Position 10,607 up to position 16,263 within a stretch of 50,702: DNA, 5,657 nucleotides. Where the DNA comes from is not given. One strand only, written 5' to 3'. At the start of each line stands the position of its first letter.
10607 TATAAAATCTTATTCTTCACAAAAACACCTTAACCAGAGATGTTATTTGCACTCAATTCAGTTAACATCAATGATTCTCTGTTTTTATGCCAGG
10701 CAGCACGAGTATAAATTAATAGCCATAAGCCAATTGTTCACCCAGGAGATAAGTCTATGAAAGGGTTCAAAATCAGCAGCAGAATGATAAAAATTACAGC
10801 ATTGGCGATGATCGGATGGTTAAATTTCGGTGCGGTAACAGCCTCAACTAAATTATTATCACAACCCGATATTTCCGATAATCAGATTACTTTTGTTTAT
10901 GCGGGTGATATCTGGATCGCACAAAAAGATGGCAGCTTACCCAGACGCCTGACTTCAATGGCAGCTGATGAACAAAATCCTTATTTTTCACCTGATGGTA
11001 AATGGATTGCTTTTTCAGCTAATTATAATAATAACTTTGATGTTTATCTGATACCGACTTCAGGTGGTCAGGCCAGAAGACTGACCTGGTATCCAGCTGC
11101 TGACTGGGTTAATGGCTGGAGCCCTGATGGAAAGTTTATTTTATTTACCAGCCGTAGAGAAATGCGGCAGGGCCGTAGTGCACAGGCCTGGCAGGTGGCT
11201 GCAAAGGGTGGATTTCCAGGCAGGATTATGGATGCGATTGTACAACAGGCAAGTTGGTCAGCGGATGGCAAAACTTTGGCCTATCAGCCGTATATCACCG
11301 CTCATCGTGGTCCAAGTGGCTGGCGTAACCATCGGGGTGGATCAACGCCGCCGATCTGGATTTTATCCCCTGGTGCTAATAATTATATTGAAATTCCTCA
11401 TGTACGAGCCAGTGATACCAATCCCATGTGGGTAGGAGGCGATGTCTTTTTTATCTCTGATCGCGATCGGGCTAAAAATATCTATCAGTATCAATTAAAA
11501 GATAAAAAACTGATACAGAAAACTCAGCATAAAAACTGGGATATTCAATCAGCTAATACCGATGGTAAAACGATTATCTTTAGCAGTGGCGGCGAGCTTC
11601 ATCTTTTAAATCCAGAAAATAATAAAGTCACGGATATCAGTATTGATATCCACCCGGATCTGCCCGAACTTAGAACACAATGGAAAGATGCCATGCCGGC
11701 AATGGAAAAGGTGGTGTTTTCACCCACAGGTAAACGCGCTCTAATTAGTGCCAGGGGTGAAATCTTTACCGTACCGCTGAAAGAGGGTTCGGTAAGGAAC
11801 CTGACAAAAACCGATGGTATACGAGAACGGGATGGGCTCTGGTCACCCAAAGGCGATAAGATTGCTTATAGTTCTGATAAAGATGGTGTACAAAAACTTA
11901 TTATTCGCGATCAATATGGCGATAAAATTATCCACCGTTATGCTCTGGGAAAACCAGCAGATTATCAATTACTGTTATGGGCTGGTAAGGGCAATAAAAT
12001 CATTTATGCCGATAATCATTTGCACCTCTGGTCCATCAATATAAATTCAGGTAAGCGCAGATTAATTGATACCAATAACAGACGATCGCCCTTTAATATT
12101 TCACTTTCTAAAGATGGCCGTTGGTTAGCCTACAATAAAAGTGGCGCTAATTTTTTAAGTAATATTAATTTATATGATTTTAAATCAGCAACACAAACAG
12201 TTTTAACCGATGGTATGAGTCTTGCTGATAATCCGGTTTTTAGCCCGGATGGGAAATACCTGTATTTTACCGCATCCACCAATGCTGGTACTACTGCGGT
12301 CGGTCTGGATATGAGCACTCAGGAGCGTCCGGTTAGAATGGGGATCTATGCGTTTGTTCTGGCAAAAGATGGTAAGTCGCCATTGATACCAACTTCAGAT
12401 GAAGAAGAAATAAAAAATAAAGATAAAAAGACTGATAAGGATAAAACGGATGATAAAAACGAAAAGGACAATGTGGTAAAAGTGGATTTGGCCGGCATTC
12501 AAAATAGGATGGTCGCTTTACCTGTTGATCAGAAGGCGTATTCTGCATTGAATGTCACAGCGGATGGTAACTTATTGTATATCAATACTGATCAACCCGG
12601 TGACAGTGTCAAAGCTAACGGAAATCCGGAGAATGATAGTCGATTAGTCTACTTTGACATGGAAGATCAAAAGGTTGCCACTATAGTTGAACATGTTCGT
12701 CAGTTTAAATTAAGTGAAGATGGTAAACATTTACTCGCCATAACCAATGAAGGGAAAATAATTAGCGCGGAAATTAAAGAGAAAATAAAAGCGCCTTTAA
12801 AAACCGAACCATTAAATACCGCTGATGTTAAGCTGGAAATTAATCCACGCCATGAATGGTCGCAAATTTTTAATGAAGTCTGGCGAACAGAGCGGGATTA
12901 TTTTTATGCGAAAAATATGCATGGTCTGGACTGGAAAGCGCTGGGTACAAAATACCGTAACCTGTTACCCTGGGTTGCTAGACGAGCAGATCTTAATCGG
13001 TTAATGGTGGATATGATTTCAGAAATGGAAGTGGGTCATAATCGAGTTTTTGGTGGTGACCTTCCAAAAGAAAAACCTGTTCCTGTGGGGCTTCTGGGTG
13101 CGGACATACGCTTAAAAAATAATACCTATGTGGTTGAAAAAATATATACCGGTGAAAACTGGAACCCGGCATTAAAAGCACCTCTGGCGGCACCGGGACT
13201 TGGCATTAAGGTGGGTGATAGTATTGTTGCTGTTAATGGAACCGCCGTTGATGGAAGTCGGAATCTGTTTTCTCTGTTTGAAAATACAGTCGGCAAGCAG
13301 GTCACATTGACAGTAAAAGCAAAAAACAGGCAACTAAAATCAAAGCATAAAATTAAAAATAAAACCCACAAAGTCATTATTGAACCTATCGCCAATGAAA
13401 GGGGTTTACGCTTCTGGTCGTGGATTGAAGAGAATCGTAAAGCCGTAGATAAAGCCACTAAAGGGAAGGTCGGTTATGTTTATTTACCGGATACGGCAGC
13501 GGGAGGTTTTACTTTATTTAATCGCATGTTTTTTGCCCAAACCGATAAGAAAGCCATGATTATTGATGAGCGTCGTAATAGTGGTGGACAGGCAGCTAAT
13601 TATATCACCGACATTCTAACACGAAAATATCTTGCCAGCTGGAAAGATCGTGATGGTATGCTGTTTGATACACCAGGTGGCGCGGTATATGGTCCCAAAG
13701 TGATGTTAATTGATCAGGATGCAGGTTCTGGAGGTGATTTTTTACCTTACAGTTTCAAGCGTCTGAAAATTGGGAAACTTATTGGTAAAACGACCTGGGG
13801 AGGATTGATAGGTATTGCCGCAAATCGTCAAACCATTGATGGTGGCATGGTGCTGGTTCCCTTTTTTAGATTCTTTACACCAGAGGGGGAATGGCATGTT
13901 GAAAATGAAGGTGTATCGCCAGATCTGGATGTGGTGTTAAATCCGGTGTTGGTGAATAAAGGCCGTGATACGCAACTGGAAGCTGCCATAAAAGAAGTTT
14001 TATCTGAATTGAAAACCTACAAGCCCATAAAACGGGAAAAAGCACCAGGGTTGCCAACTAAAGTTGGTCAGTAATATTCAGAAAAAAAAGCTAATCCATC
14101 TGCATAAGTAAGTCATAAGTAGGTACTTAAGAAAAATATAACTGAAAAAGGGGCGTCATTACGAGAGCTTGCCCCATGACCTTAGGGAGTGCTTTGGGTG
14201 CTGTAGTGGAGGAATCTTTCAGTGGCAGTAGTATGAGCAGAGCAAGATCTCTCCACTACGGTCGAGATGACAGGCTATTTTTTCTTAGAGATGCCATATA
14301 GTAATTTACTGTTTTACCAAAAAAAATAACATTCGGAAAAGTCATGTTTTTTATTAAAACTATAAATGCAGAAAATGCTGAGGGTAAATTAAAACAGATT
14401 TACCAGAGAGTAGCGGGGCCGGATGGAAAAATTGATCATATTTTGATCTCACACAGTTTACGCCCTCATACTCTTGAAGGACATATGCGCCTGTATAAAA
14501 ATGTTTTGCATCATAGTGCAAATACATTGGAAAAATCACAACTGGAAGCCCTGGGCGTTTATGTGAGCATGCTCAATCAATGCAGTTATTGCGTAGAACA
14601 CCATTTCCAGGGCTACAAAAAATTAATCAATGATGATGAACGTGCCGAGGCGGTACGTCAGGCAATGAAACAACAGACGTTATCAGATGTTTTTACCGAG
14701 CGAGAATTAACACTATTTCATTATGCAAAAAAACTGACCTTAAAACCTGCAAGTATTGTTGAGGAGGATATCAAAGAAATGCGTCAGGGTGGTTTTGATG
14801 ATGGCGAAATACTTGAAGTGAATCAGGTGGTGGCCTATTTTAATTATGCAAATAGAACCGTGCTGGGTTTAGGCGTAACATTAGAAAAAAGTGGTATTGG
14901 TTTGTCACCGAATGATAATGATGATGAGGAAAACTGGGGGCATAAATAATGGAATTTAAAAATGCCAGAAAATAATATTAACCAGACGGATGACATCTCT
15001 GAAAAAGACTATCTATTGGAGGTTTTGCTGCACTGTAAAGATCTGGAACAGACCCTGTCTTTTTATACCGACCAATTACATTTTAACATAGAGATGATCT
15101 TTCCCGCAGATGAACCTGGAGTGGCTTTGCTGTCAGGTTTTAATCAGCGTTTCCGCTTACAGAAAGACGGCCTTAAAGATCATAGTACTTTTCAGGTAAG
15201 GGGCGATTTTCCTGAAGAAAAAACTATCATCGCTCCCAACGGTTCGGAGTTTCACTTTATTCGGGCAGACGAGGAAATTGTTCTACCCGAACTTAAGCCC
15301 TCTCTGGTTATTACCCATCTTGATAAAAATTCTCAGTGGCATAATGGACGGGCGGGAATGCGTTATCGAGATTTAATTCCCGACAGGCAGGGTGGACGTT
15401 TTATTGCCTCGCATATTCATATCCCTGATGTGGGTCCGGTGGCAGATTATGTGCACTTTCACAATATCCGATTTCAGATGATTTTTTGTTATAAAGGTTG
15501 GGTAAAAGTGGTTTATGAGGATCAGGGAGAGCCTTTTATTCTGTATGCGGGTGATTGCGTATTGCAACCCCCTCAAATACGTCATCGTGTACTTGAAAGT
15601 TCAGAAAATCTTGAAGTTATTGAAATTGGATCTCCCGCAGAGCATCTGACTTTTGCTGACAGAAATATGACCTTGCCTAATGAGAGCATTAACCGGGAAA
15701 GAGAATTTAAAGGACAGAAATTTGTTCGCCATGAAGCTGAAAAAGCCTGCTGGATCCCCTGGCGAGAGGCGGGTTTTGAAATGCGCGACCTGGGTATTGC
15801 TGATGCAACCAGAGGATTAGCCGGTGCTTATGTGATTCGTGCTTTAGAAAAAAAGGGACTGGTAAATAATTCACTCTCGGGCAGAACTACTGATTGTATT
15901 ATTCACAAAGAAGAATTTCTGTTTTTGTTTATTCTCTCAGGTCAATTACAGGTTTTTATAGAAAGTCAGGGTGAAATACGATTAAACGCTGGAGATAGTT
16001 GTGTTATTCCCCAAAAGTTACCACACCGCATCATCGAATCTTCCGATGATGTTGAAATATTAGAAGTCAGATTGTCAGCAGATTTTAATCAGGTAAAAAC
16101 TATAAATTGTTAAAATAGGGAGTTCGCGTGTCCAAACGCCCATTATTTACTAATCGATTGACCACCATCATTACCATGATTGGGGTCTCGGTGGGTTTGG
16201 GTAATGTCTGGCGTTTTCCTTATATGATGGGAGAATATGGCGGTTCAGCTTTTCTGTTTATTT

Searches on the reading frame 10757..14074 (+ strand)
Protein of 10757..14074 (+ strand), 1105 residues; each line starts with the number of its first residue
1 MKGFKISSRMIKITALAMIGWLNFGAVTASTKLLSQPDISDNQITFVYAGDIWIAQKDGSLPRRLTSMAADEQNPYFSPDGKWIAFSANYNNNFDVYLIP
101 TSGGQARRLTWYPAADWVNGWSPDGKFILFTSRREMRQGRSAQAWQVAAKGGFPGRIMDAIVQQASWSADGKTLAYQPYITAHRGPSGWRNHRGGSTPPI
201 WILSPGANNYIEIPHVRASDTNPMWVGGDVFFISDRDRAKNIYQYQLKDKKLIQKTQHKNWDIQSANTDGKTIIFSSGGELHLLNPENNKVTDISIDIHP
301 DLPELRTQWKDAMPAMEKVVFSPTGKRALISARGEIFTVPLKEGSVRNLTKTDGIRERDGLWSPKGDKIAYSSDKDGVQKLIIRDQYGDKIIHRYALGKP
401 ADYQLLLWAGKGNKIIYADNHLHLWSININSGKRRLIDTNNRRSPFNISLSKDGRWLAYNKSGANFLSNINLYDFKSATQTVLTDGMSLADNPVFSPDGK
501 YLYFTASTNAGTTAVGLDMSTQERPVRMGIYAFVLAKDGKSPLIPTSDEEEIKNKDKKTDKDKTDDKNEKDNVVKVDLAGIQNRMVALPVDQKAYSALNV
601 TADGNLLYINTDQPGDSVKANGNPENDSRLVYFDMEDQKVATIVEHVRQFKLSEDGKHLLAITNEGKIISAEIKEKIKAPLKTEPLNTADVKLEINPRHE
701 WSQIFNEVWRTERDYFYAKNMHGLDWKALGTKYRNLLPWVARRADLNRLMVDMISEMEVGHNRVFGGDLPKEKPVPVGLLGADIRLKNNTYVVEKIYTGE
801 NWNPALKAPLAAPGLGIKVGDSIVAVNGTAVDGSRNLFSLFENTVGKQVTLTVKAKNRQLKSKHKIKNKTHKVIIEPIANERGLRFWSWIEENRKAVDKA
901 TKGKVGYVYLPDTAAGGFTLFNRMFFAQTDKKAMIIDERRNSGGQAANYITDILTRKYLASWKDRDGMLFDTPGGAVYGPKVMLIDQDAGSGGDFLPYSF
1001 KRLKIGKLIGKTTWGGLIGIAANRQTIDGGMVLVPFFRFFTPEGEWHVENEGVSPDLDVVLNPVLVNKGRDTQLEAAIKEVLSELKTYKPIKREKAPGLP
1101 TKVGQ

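Call 73: search_protein_families(library=pfam, proteins=[window:10757-14074:+], max_evalue=0.0001)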
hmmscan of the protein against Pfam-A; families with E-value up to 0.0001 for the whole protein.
window:10757-14074:+ (1105 aa): 6 families
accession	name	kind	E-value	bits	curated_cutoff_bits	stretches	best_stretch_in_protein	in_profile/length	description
PF07676.18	PD40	-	7.6e-33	112.2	20.9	1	62-97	1-37/38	WD40-like Beta Propeller Repeat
PF14685.13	PDZ_Tricorn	-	7.6e-23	80.8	25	1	778-859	1-82/88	Tricorn protease PDZ domain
PF14684.11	Tricorn_C1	-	5.6e-20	71.4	24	1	697-754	1-58/59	Tricorn protease C1 domain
PF03572.23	Peptidase_S41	-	1.4e-18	67.4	24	1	904-1059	1-165/165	Peptidase family S41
PF00930.27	DPPIV_N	-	2.9e-12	46.4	22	0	48-120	21-89/354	Dipeptidyl peptidase IV (DPP IV) N-terminal region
PF25174.1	Beta-prop_THOC3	-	1.9e-09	37.4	305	0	317-504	50-230/272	THOC3 beta-propeller domain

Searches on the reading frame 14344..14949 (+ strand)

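Call 73: search_protein_families(library=pfam, proteins=[window:14344-14949:+], max_evalue=0.0001)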
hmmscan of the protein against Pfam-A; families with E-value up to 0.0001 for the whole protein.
window:14344-14949:+ (201 aa): 1 family
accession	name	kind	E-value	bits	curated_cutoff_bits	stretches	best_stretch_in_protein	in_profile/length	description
PF02627.25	CMD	-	8.1e-06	26.2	23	1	43-107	3-66/84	Carboxymuconolactone decarboxylase family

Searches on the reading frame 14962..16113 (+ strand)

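Call 73: search_protein_families(library=pfam, proteins=[window:14962-16113:+], max_evalue=0.0001)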
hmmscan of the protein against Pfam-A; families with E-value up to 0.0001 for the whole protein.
window:14962-16113:+ (383 aa): 4 families
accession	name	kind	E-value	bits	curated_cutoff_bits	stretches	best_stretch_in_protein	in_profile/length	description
PF07883.17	Cupin_2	-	1.2e-14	54.2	27.2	1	314-368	15-68/70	Cupin domain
PF05899.18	Cupin_3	-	3.7e-06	27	23.5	0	318-353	25-60/74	EutQ-like cupin domain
PF12852.13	Cupin_6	-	1.4e-05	25.4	26.7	0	319-363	35-80/183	Cupin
PF02311.25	AraC_binding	-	5.8e-05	23.3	21.1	0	317-362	22-66/135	AraC-like ligand binding domain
